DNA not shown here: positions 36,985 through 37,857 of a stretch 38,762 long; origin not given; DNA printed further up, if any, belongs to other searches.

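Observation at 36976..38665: Compact three-gene module: sorting-signal-only mini-protein, exosortase-like membrane protein, and a secreted protein with a non-canonical C-terminal sorting tail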

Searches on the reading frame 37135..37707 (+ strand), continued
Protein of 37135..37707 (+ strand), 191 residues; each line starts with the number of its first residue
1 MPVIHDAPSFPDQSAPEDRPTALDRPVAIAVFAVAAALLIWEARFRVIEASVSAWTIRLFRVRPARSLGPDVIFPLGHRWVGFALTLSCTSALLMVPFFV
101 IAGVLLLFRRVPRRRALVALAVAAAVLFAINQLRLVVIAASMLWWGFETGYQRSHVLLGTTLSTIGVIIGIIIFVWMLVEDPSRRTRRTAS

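Call 46: search_solved_structures(query=A1, max_evalue=1)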
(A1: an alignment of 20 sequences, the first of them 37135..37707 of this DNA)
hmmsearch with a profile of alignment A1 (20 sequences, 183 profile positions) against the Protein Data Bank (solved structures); distinct sequences matched with E-value up to 1: 1.
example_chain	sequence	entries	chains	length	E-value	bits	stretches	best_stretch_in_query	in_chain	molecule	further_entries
8xli_p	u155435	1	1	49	0.25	14.3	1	112-145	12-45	Renin receptor cytoplasmic fragment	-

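Call 49: fold_search(model_id=the predicted structure, library=pdb)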
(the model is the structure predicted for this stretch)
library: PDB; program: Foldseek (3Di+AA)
matches with E <= 10: 316; with E <= 0.001: 0
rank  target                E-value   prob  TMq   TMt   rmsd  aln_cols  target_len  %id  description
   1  6vq6_b                8.3e-02  0.66  0.26  0.24   9.9       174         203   14  Mammalian V-ATPase from rat brain - composite model of rotational state 1 bound to ADP and SidK (built from focused re (released 2020-03-18)
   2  6wlw_0                9.7e-02  0.60  0.25  0.24  10.4       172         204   13  The Vo region of human V-ATPase in state 1 (focused refinement) (released 2020-11-11)
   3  6xbw_b                1.0e-01  0.60  0.26  0.25  10.0       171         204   15  Cryo-EM structure of V-ATPase from bovine brain, state 1 (released 2020-08-19)
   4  7uw9_c                1.1e-01  0.51  0.25  0.28  11.0       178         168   19  Citrus V-ATPase State 1, H in contact with subunit a (released 2022-07-06)
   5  4jc7                  1.7e-01  0.23  0.19  0.22  15.3       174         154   16  Human LTC4 synthase in complex with product analogs - implications for enzyme catalysis (released 2014-01-01)
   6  9brq_b                2.0e-01  0.44  0.26  0.27   9.3       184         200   11  Intact V-ATPase State 3 and synaptophysin complex in mouse brain isolated synaptic vesicles (released 2024-06-19)
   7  9cf8_0                2.2e-01  0.57  0.28  0.27  10.8       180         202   13  Cryo-EM structure of human kidney V-ATPase state 1 (released 2025-08-06)
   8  9bra_b                2.2e-01  0.51  0.26  0.25  11.2       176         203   13  Intact V-ATPase State 2 and synaptophysin complex in mouse brain isolated synaptic vesicles (released 2024-06-19)
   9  4jcz                  2.2e-01  0.21  0.20  0.23  15.3       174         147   16  Human LTC4 synthase in complex with product analogs - implications for enzyme catalysis (released 2014-01-01)
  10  6o7u_c                2.4e-01  0.38  0.28  0.27   8.9       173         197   12  Saccharomyces cerevisiae V-ATPase Stv1-VO (released 2019-04-03)
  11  2uuh                  2.5e-01  0.20  0.19  0.22  15.2       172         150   15  Crystal structure of Human Leukotriene C4 Synthase in complex with substrate glutathione (released 2007-07-17)
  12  3leo                  2.5e-01  0.20  0.19  0.23  15.2       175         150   14  Structure of human Leukotriene C4 synthase mutant R31Q in complex with glutathione (released 2010-10-27)
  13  4j7t                  2.5e-01  0.18  0.18  0.22  16.0       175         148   11  Human LTC4 synthase in complex with product analogs - implications for enzyme catalysis (released 2014-01-01)
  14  6xbw_c                2.7e-01  0.51  0.31  0.35   8.7       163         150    8  Cryo-EM structure of V-ATPase from bovine brain, state 1 (released 2020-08-19)
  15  6r7d_A                2.7e-01  0.16  0.18  0.22  15.4       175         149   18  Crystal structure of LTC4S in complex with AZ13690257 (released 2019-08-28)
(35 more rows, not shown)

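Call 63: search_protein_representatives(alignment_id=A1)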
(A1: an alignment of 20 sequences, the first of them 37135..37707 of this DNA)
Query: 20 sequences, 183 profile positions. Proteins with E-value up to 0.001 (for the whole library): 618; up to 1e-10: 506; up to 1e-30: 50. The best 150 are listed.
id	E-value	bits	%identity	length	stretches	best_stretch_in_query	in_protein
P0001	3.3e-73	261.7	-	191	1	10-182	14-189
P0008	3.6e-66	238.8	-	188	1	1-177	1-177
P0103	2.1e-63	229.7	-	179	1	1-178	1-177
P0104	1.3e-56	207.6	-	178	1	16-175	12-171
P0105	4.7e-54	199.3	-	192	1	12-178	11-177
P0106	1.4e-52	194.4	-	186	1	12-176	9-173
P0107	3.8e-51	189.8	-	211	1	16-177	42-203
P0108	4.3e-50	186.4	-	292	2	11-178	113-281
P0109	2.0e-49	184.2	-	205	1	10-175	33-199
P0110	2.4e-48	180.6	-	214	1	12-181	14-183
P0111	5.4e-48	179.5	-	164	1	30-164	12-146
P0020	7.0e-48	179.1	-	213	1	16-181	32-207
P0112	6.7e-47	175.9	-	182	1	12-180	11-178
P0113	1.6e-46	174.7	-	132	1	53-174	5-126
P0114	4.7e-46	173.2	-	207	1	17-175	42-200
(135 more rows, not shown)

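Call 65: search_protein_families(library=ncbifam, proteins=[L051:3085-6282:+, L074:11905-12660:+, P0020, P0019, L007:856-1794:+], max_evalue=0.01)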
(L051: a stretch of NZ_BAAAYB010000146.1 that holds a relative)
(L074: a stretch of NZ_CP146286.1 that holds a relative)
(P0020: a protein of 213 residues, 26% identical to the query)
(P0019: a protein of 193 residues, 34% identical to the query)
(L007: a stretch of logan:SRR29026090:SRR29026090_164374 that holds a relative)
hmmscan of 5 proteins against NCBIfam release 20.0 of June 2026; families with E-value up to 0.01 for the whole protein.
L051:3085-6282:+ (1066 aa): 1 family
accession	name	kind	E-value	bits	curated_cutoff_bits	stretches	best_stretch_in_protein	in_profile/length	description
NF058582.1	Microco_LAVTG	domain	0.0057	16.7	27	0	1029-1061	1-34/34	LAVTG motif-containing sortase-dependent surface protein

L074:11905-12660:+ (252 aa): 7 families
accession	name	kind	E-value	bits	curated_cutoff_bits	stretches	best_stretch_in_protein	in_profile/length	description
NF033747.1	class_E_sortase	subfamily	5.2e-66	222.5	160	1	21-234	2-207/211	class E sortase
NF058671.1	sortase_SrtD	exception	2.4e-15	56.7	140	1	26-219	4-171/187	class D sortase, LPxTATN-specific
NF033745.1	class_C_sortase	subfamily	6.3e-13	49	160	1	58-227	59-215/220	class C sortase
NF033746.1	class_D_sortase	subfamily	5.9e-12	45.6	165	1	95-221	10-119/135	class D sortase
TIGR01076.1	sortase_fam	subfamily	8.2e-12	45.1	39.35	1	125-228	24-123/136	sortase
NF033748.1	class_F_sortase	subfamily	1.1e-05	25.1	166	1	125-187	44-109/155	class F sortase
TIGR03784.1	marine_sortase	equivalog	8.2e-05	22.3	158.25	1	90-218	46-158/174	class GN sortase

P0020 (213 aa): 8 families
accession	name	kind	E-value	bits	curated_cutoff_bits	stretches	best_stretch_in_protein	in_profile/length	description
NF012138.0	exosort_XrtR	exception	9e-54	181.9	150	1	42-201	2-160/160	exosortase R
NF033767.0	exosort_XrtS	exception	1.2e-14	54.6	145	1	40-195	2-153/155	exosortase S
NF012139.0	exosort_XrtP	exception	1.1e-12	48.2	200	1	45-199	5-158/159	exosortase P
TIGR04178.1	exo_archaeo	signature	7.4e-10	39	23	1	104-194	2-92/97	exosortase/archaeosortase family protein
NF033464.1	cyanoexo_CrtC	exception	0.00033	20.3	225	1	103-182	181-260/278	cyanoexosortase C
TIGR03110.1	exosort_Gpos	exception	0.0014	18.5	102.75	1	49-184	32-166/187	exosortase family protein XrtG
TIGR04152.1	exosort_VPLPA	exception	0.0016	17.6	400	1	101-199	146-243/486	VPLPA-CTERM-specific exosortase XrtD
NF038142.1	exosort_XrtW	exception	0.0039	15.6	425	1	103-201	171-266/494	exosortase W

P0019 (193 aa): 8 families
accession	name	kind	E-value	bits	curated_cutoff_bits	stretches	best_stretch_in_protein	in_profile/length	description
NF012138.0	exosort_XrtR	exception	8.6e-54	182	150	1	30-188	2-160/160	exosortase R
NF033767.0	exosort_XrtS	exception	3.1e-22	79.2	145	1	28-179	2-150/155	exosortase S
NF012139.0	exosort_XrtP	exception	1.1e-11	45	200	1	31-183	3-155/159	exosortase P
TIGR04178.1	exo_archaeo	signature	1.9e-09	37.7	23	1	90-181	1-92/97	exosortase/archaeosortase family protein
NF033464.1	cyanoexo_CrtC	exception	5.7e-05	22.8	225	1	89-169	180-260/278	cyanoexosortase C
TIGR04293.1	archaeo_artF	exception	7.6e-05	22.8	150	1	83-189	63-164/166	archaeosortase family protein ArtF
TIGR04177.1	exosort_XrtH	exception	0.00012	22.1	86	1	74-181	53-152/158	exosortase H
TIGR04156.1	cyanoexo_CrtB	exception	0.00046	19.8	300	1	116-183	202-266/280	cyanoexosortase B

L007:856-1794:+ (313 aa): 3 families
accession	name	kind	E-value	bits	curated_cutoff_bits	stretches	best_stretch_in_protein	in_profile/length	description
NF040520.1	Ig_like_BLP2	equivalog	5.4e-12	44.7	750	1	198-277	530-610/730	Ig-like repeat protein Blp2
NF033510.3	Ca_tandemer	repeat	2.7e-11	43.7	50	1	187-268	13-96/96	Ca2+-stabilized repeat-containing adhesin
NF047714.1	adhesin_SiiEA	exception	5.3e-07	29.5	425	1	199-235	192-228/229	BapA-related adhesin SiiEA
